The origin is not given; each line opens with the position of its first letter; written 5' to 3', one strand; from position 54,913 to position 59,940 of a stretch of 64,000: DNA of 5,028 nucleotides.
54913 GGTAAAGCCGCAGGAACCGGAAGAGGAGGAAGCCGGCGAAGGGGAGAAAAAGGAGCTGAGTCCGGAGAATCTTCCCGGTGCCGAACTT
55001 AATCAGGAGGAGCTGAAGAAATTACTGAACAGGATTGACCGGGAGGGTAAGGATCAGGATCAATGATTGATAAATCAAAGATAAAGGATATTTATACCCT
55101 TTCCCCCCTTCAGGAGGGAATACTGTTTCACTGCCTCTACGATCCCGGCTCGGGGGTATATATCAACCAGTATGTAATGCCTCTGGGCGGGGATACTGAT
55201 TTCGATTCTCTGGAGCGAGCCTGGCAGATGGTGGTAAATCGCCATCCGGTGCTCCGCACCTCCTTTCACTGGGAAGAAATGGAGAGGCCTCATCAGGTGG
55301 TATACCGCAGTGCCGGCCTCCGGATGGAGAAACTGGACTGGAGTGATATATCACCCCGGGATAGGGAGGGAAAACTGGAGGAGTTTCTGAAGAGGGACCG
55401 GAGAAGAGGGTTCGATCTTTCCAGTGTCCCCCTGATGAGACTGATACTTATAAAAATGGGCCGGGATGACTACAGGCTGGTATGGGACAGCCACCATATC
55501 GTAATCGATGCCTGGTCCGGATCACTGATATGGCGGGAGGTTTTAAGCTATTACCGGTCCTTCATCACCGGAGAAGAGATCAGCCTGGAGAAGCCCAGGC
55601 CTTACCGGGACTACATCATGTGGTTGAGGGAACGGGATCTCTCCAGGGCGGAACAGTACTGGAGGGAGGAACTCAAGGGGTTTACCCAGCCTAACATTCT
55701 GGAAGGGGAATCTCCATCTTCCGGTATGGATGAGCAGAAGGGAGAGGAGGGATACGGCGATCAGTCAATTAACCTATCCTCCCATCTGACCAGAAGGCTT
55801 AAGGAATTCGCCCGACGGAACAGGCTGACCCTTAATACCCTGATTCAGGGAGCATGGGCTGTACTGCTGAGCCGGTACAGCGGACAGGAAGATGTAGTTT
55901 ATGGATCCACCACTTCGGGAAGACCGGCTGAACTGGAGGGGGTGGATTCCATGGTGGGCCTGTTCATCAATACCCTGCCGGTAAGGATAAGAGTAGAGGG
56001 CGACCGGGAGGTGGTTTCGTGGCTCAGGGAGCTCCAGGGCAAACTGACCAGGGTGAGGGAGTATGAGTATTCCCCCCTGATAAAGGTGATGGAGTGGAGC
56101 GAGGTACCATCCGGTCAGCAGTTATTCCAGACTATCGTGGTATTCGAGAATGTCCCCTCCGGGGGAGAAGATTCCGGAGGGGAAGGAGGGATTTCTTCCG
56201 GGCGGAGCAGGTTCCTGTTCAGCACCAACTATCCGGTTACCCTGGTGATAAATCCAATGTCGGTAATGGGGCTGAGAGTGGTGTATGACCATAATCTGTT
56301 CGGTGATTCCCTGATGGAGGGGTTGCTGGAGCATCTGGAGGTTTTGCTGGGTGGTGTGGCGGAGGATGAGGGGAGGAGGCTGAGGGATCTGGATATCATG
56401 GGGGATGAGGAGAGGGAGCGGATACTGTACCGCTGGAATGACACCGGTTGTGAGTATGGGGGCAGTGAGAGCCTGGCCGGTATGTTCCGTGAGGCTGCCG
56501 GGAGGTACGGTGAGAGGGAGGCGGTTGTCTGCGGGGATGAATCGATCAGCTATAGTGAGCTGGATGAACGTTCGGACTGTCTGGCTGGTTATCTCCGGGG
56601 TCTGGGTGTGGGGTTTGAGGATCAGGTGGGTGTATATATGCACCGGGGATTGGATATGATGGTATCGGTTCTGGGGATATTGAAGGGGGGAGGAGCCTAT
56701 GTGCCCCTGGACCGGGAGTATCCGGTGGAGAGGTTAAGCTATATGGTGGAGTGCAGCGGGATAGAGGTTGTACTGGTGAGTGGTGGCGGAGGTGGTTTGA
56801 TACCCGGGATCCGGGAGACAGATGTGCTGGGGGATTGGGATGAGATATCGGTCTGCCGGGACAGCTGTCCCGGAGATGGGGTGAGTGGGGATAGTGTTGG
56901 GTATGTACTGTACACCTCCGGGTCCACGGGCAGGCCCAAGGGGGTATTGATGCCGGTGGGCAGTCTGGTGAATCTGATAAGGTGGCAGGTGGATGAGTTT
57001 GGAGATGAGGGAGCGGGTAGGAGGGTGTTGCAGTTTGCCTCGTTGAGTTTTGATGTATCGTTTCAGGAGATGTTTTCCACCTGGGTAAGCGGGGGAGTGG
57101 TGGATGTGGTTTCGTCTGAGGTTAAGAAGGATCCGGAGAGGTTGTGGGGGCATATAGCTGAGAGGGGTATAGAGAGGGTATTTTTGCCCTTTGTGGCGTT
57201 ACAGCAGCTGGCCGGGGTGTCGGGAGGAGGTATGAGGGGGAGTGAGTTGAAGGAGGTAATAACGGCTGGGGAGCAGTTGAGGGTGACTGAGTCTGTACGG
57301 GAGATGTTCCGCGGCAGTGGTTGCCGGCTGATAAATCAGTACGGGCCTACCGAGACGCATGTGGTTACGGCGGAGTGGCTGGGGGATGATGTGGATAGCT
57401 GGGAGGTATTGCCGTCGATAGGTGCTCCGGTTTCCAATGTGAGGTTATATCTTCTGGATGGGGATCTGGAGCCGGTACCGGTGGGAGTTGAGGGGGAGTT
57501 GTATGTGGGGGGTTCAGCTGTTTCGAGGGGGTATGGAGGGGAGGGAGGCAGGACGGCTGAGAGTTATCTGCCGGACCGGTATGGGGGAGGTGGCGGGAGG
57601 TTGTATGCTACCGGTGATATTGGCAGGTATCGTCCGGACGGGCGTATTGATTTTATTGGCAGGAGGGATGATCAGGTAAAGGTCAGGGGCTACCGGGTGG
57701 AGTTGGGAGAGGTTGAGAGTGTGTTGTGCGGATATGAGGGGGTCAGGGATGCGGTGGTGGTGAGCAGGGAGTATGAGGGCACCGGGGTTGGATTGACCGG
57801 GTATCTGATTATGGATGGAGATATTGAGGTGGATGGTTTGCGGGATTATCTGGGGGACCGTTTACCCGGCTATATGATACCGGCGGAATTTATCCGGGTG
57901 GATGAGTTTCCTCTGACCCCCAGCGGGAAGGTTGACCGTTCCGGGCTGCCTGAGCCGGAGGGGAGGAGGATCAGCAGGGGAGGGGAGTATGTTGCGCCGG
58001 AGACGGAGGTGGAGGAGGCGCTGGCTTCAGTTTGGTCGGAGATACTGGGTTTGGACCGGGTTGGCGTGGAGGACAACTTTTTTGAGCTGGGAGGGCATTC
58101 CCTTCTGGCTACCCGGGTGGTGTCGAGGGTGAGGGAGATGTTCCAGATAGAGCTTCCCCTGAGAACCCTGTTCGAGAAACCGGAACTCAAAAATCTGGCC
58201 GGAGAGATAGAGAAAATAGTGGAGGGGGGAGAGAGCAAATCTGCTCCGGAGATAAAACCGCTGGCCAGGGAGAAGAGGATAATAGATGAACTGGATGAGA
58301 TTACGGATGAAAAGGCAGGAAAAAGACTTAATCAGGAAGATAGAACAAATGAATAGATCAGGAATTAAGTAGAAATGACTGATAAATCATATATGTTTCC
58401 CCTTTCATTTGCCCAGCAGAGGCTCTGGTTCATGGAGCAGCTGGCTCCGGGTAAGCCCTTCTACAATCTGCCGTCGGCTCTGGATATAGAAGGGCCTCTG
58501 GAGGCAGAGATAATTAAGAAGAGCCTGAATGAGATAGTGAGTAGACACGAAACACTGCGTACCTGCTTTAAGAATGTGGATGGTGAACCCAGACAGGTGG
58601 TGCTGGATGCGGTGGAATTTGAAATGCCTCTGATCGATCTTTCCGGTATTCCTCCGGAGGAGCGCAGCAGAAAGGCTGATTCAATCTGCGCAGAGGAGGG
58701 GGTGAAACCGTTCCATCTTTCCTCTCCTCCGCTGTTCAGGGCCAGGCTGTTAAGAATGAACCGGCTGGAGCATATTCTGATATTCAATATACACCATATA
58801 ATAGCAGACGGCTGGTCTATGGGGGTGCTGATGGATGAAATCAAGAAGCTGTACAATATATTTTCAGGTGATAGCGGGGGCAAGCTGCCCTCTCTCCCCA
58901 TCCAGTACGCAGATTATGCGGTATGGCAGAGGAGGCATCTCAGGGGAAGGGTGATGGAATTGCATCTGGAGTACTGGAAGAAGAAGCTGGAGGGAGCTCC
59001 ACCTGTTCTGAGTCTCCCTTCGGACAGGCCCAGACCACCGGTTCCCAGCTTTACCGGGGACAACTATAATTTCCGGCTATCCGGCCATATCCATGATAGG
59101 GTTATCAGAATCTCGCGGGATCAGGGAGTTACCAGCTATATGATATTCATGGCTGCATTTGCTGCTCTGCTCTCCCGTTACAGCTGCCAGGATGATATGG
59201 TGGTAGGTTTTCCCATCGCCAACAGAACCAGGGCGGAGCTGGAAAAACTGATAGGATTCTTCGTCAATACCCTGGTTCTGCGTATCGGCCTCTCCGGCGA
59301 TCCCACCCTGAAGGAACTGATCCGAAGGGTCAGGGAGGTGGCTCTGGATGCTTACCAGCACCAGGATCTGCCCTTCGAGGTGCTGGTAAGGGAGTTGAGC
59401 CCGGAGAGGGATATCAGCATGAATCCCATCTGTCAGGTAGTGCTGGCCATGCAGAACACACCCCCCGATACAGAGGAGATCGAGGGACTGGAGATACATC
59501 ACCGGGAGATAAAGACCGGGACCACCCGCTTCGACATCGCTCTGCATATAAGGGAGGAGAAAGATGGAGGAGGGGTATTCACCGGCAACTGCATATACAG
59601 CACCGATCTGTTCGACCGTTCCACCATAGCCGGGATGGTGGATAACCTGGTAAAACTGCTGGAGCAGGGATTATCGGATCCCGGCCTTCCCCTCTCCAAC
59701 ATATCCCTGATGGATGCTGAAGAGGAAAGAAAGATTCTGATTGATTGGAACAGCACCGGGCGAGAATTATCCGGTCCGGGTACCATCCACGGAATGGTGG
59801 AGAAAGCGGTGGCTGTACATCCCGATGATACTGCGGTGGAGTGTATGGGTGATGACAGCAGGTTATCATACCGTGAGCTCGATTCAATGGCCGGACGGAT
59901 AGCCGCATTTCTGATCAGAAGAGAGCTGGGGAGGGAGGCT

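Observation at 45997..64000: Hybrid NRPS-PKS biosynthetic gene cluster (C-A-T | KS-AT-KR-DH-ACP | C-A-T | C-A-T | C-A...) in a genome that also encodes T9SS-sorted proteins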

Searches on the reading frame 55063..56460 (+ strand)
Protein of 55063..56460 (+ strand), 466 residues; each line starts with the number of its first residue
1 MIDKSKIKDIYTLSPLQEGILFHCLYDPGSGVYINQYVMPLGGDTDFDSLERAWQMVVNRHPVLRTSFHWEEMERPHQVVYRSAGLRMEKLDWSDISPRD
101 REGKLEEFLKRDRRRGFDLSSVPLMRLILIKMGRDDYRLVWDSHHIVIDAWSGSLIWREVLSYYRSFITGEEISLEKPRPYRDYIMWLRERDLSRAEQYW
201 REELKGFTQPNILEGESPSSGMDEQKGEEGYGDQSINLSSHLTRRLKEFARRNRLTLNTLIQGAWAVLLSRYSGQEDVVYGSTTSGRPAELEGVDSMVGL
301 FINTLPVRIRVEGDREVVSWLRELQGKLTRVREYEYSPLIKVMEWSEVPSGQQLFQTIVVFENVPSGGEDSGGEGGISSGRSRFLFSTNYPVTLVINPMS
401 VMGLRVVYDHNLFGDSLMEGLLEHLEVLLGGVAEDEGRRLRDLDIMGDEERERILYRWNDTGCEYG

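Call 25: search_solved_structures(query=window:55063-56460:+, max_evalue=1e-10)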
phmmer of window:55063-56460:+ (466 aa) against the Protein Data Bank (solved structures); distinct sequences matched with E-value up to 1e-10: 40.
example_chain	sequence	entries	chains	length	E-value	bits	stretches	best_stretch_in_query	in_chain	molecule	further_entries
8hlk_A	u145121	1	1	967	2.2e-116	392.9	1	6-465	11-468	Microcystin synthetase B (Fragment)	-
9lcq_A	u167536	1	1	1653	7.3e-106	358.1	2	5-462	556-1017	PvdL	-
9up2_A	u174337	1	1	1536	1.3e-105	357.3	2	5-462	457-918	PvdL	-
9lcp_A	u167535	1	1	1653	1.8e-105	356.9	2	5-462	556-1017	PvdL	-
9lco_A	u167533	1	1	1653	1.8e-105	356.9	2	5-462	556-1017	PvdL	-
9rde_A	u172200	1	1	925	1.5e-88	301.1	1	6-447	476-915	Bacitracin synthase 3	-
2vsq_A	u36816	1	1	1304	8.9e-77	262.2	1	3-458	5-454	SURFACTIN SYNTHETASE SUBUNIT 3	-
8f7f_A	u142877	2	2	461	1.2e-74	255.3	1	6-421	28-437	Surfactin synthetase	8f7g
9bfd_B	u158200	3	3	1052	1.9e-73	251.3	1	3-465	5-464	Tyrocidine synthase 2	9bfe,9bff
8f7h_A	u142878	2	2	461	9.8e-73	248.9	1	6-421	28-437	Surfactin synthetase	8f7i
8jbr_A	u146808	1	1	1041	1.7e-45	159.1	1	6-465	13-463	McyA protein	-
6p1j_A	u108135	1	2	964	9.6e-41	143.4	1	30-465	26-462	Txo2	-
6oyf_A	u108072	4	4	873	2.4e-39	138.8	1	29-465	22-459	Txo1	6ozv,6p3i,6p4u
5u89_A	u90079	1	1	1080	1.7e-29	106.3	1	25-455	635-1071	Amino acid adenylation domain protein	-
7r9x_A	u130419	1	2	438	4.9e-29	104.8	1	7-313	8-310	AmbE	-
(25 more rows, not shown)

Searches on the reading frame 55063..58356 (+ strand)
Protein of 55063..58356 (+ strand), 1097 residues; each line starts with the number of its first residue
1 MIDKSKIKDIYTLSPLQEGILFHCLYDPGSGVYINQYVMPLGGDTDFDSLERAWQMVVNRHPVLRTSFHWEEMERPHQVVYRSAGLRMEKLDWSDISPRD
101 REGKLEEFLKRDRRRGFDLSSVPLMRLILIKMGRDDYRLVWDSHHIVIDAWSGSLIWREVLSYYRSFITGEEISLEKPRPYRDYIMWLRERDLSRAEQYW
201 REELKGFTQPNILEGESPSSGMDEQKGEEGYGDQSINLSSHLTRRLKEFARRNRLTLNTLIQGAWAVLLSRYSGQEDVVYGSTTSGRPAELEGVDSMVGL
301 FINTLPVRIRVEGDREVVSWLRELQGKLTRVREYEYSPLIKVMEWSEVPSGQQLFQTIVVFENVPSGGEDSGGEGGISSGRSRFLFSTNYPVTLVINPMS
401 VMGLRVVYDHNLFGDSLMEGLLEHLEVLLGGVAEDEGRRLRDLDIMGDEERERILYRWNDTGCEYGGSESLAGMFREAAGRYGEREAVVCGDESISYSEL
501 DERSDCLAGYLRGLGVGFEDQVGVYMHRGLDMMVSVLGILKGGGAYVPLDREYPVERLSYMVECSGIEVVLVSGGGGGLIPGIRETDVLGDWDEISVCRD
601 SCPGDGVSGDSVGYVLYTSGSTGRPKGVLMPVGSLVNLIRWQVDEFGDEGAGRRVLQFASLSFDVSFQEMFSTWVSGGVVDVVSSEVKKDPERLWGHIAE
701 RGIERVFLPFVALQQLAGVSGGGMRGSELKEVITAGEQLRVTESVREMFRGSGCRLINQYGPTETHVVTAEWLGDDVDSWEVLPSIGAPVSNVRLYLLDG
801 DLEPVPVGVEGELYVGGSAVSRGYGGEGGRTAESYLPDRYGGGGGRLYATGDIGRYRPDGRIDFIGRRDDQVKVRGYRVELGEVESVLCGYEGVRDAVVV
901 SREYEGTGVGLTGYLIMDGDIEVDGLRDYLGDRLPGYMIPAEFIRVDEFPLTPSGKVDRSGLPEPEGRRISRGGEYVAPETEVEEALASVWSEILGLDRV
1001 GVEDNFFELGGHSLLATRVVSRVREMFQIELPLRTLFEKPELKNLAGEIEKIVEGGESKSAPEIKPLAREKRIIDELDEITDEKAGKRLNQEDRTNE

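Call 3: search_protein_families(library=pfam, proteins=[window:55063-58356:+])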
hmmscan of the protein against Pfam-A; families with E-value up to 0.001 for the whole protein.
window:55063-58356:+ (1097 aa): 4 families
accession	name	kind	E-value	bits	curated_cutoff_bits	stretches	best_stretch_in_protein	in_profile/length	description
PF00668.25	Condensation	-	8.1e-89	298.8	30.6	1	8-455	2-456/456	Condensation domain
PF00501.34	AMP-binding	-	4e-69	233.7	29.9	1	475-824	1-383/384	AMP-binding enzyme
PF00550.31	PP-binding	-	3.8e-15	56.3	20.8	1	986-1047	2-65/67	Phosphopantetheine attachment site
PF13193.12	AMP-binding_C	-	6e-10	40.3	24.5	1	883-956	1-76/76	AMP-binding enzyme C-terminal domain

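Call 12: find_encoding_contigs(protein=window:55063-58356:+, flank=10000, max_places=6)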
Protein window:55063-58356:+ (1097 aa): no gene with exactly this product is on record in the collection.

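Call 46: search_protein_families(library=ncbifam, proteins=[window:55063-58356:+], max_evalue=0.00001)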
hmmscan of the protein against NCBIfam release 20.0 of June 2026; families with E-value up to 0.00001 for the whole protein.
window:55063-58356:+ (1097 aa): 85 families (the best 25 are shown)
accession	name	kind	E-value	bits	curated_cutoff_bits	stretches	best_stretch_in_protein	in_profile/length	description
NF004282.0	PRK05691.1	subfamily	1.5e-252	841.1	4090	2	412-1073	1076-1729/4334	non-ribosomal peptide synthase/polyketide synthase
NF041803.1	NRPS_SolG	exception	7.4e-167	557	2200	1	5-1047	106-1153/1163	solanimycin non-ribosomal peptide synthetase SolG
NF047350.1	aureusi_NRPS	equivalog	1e-135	453.8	2500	2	2-967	986-1913/2373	aureusimine non-ribosomal peptide synthetase AusA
TIGR01733.1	AA-adenyl-dom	subfamily_domain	5.2e-112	374.6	317.4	1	496-899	1-409/409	amino acid adenylation domain-containing protein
NF038078.1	NRPS_MxcG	equivalog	4.6e-105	352.2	2300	2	478-1060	465-1052/1442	myxochelin non-ribosomal peptide synthetase MxcG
NF007605.2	PRK10252.1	equivalog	2.2e-88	297.1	2400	1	107-1027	98-1019/1292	enterobactin non-ribosomal peptide synthetase EntF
TIGR03443.1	alpha_am_amid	equivalog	2.1e-73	247.4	1030.1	3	925-1062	785-931/1390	L-aminoadipate-semialdehyde dehydrogenase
NF003417.0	PRK04813.1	subfamily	1.9e-70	237.8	476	1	478-962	12-499/505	D-alanine--poly(phosphoribitol) ligase subunit DltA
TIGR01734.1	D-ala-DACP-lig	equivalog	1.3e-65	221.9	559.85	1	479-963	10-499/504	D-alanine--poly(phosphoribitol) ligase subunit DltA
NF004837.0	PRK06187.1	subfamily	6e-48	163.4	476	2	608-963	168-519/531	long-chain-fatty-acid--CoA ligase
TIGR03098.1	ligase_PEP_1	hypoth_equivalog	2.7e-45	154.8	592.35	2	591-962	144-514/517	acyl-CoA ligase (AMP-forming), exosortase A system-associated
NF005863.0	PRK07798.1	subfamily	8.3e-37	126.9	543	2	613-958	167-523/540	acyl-CoA synthetase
NF004822.0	PRK06178.1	equivalog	1.1e-36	126.6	782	2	605-962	208-563/571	acyl-CoA synthetase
NF005858.0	PRK07787.1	subfamily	4.1e-35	121.1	575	2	746-962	260-468/471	acyl-CoA synthetase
NF052269.1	Staph_lig_FadD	equivalog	3e-34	118.2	650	2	729-961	267-488/499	long-chain-fatty-acid--CoA ligase FadD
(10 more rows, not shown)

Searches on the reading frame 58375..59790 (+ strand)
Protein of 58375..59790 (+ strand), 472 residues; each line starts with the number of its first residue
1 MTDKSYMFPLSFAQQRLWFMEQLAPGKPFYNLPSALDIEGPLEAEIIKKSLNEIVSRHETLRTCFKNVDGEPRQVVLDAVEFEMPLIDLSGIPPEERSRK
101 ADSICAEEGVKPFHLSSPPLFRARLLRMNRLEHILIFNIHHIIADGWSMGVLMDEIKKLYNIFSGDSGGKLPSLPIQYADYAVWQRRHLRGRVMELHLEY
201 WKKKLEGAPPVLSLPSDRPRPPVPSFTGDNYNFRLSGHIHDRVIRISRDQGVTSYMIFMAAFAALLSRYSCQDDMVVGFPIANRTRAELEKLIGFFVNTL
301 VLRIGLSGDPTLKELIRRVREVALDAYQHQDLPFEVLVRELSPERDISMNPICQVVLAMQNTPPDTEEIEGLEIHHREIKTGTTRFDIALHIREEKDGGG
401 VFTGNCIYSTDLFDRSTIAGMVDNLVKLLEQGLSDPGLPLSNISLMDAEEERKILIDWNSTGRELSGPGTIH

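Call 42: search_solved_structures(query=window:58375-59790:+, max_evalue=1e-40)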
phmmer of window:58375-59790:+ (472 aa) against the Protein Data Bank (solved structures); distinct sequences matched with E-value up to 1e-40: 26.
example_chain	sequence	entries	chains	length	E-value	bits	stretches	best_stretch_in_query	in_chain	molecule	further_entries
6oyf_A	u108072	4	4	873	2.3e-106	359.5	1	9-465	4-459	Txo1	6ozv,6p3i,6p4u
6p1j_A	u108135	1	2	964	5.9e-106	358.2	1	8-465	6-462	Txo2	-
5u89_A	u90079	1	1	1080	7.9e-95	321.5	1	8-455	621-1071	Amino acid adenylation domain protein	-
2jgp_A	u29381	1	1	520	1.8e-73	251.1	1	4-443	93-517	TYROCIDINE SYNTHETASE 3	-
7kvw_A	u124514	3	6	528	5.9e-70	239.5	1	10-446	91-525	PCP-C didomain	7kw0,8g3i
8z0q_C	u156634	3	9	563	2.4e-69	237.5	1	8-443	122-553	Special condensation domain in NRPS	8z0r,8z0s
8fx6_A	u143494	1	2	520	5.1e-69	236.4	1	10-440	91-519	PCP-C didomain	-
7kw2_A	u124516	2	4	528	5.3e-69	236.3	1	10-446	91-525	PCP-C didomain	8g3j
8fx7_A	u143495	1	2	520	4.6e-68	233.2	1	10-440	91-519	PCP-C didomain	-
8xjz_C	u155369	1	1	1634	6.9e-63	216.2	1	8-437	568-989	Peptide synthetase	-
4tx2_B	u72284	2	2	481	5.2e-54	186.9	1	8-452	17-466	Non-ribosomal peptide synthetase | Peptide synthetase, module 7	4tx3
8qnf_A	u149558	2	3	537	1.2e-51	179.1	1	10-453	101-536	Condensation domain TomBC from the Tomaymycin non-ribosomal peptide synthetase | Tomaymycin non-ribosomal peptide synthetase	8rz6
9up2_A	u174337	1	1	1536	3.7e-51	177.5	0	7-457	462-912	PvdL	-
9lcq_A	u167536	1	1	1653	4.2e-51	177.3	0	7-457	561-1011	PvdL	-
6m7l_B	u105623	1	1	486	4.4e-51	177.2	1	8-450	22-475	Putative non-ribosomal peptide synthetase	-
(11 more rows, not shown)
